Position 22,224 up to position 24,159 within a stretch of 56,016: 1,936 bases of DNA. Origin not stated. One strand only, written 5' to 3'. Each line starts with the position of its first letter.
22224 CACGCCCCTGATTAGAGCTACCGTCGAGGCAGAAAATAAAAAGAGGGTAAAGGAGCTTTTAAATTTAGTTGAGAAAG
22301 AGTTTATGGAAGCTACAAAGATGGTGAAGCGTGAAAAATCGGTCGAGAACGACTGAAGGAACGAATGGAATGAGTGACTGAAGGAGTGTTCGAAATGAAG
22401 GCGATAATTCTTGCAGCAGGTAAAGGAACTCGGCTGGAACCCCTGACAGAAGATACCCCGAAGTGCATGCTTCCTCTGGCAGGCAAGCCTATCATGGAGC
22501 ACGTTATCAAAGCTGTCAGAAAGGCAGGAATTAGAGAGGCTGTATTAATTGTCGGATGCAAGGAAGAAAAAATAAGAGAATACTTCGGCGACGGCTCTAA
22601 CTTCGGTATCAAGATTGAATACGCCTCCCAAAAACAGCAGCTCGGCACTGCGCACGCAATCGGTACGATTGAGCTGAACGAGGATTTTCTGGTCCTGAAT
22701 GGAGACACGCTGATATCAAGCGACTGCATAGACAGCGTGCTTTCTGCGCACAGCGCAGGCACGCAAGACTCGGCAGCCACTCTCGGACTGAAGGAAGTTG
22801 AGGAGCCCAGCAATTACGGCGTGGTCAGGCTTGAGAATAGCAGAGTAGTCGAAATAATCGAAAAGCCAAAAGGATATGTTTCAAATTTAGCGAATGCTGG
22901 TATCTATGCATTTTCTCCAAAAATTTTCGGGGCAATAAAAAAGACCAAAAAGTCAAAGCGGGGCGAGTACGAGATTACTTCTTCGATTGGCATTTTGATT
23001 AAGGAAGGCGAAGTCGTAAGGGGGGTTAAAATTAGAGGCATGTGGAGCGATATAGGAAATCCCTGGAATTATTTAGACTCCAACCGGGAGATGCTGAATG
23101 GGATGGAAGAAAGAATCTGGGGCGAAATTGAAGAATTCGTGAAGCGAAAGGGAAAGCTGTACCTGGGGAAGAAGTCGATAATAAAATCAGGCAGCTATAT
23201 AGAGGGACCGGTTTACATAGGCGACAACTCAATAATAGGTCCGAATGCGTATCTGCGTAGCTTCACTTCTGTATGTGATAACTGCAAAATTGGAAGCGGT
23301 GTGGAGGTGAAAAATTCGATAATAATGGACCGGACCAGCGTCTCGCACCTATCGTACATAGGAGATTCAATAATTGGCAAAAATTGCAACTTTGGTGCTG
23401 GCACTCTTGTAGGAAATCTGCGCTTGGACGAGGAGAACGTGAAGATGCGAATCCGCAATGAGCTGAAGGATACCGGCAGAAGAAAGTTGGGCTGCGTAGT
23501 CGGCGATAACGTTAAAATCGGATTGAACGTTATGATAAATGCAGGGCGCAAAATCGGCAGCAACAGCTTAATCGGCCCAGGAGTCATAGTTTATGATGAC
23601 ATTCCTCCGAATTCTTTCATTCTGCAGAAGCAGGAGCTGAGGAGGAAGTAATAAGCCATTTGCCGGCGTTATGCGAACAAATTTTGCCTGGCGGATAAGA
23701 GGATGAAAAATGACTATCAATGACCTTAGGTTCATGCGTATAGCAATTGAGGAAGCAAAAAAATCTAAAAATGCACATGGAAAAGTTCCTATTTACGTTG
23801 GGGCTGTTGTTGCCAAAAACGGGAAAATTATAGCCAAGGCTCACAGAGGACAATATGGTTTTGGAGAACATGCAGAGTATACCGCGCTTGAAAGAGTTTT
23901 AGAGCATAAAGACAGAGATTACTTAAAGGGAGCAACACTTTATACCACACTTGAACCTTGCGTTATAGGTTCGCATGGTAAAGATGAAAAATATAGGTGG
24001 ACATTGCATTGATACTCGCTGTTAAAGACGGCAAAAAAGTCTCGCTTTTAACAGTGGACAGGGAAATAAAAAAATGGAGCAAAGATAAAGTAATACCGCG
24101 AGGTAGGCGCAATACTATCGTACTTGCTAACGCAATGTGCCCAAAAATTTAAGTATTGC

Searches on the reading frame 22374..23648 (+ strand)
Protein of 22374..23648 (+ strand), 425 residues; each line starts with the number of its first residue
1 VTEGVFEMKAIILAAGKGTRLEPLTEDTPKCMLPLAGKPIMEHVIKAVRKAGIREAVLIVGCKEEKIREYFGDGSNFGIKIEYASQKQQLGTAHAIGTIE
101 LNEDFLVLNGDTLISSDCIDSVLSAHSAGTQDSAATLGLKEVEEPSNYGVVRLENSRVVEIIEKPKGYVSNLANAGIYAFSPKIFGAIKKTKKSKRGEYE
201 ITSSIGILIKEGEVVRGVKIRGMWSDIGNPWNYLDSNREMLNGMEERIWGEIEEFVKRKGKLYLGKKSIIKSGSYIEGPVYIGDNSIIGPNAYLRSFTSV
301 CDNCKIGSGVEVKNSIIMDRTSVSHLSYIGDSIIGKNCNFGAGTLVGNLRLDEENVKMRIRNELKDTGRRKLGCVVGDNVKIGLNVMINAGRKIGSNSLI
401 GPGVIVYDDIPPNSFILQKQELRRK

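Call 85: search_protein_families(library=pfam, proteins=[window:22374-23648:+], max_evalue=0.0001)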
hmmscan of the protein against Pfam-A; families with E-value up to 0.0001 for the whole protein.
window:22374-23648:+ (425 aa): 7 families
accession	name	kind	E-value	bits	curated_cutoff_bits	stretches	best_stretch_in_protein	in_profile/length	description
PF00483.29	NTP_transferase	-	6.5e-52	177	21.2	1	9-241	1-243/245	Nucleotidyl transferase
PF00132.30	Hexapep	-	1.5e-22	78.7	27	3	280-314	2-36/36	Bacterial transferase hexapeptide (six repeats)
PF25084.1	LbH_EIF2B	-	5.6e-15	55.7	54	1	260-348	2-89/105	EIF2B subunit epsilon LbH domain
PF12804.13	NTP_transf_3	-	7.4e-14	52.7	27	1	10-136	1-121/160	MobA-like NTP transferase domain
PF14602.12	Hexapep_2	-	1.7e-11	44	27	1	279-310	1-30/34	Hexapeptide repeat of succinyl-transferase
PF01128.25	IspD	-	6.1e-06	26.6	27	1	9-137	2-128/221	2-C-methyl-D-erythritol 4-phosphate cytidylyltransferase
PF24894.1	Hexapep_GlmU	-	3.3e-05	24.4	23.3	0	300-348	37-85/104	GlmU-like, C-terminal hexapeptide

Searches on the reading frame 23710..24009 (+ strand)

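Call 85: search_protein_families(library=pfam, proteins=[window:23710-24009:+], max_evalue=0.0001)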
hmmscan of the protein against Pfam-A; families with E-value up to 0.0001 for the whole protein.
window:23710-24009:+ (100 aa): 2 families
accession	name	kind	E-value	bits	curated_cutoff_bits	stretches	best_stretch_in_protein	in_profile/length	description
PF00383.29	dCMP_cyt_deam_1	-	8.2e-15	55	25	1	4-84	3-83/102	Cytidine and deoxycytidylate deaminase zinc-binding region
PF14437.12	MafB19-deam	-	2.2e-10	41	27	1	4-85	2-83/142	MafB19-like deaminase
